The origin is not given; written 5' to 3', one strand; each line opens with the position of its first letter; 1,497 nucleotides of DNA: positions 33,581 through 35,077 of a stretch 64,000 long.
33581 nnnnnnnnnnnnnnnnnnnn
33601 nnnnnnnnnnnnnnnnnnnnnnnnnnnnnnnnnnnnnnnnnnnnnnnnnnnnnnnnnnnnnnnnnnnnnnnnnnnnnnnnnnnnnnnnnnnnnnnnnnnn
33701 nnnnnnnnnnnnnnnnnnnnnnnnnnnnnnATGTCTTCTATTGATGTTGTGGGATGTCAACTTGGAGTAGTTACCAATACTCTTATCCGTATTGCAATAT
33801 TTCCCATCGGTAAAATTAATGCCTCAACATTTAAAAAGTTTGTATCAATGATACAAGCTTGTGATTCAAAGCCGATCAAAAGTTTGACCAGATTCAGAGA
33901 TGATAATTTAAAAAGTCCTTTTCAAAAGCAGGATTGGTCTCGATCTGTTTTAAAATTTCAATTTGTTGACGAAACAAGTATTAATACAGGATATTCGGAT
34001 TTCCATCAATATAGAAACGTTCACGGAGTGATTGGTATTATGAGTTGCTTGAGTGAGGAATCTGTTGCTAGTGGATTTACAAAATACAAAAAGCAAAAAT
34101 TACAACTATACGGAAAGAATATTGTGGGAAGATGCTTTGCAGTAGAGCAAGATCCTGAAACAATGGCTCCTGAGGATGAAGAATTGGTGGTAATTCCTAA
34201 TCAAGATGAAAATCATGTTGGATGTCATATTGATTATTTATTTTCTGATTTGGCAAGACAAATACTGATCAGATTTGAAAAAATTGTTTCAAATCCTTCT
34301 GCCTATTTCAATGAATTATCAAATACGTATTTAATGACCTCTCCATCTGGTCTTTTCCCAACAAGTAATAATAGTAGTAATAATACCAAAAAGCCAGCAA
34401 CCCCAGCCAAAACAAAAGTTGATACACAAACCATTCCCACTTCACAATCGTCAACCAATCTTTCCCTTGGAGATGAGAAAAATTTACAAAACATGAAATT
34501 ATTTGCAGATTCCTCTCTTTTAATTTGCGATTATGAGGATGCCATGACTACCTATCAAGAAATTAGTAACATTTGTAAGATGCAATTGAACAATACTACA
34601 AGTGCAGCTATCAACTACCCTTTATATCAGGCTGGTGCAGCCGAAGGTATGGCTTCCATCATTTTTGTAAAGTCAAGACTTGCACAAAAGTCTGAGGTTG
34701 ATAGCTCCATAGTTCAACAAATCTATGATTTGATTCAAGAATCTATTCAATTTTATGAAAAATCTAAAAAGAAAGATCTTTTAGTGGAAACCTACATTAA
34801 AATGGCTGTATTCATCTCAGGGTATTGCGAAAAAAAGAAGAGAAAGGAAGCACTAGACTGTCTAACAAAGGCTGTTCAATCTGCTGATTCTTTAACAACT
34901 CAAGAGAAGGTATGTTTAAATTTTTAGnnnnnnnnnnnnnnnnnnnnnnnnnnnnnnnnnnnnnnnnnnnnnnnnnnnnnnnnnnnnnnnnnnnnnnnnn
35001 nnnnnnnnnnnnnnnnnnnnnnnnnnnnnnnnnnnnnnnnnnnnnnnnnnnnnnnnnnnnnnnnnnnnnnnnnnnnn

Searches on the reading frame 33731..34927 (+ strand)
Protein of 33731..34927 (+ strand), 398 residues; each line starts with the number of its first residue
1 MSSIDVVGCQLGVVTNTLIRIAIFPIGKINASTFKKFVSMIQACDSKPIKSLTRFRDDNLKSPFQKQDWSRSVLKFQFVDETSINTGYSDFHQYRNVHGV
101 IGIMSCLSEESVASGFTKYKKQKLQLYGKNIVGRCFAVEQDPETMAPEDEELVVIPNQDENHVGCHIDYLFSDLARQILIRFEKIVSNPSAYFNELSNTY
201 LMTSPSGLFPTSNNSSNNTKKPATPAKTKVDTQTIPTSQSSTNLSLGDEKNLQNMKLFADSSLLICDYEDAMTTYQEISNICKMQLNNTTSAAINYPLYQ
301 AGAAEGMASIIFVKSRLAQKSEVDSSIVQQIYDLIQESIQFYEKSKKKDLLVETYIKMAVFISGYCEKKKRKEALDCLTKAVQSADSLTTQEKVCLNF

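Call 50: search_protein_families(library=pfam, max_evalue=0.00001, proteins=[window:33731-34927:+])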
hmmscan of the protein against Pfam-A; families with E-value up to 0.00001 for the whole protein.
window:33731-34927:+ (398 aa): 1 family
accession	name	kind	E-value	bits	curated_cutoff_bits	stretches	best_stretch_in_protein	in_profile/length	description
PF08626.16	TRAPPC9-Trs120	-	2.2e-12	45.7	24.7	1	14-244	5-217/1229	Transport protein Trs120 or TRAPPC9, TRAPP II complex subunit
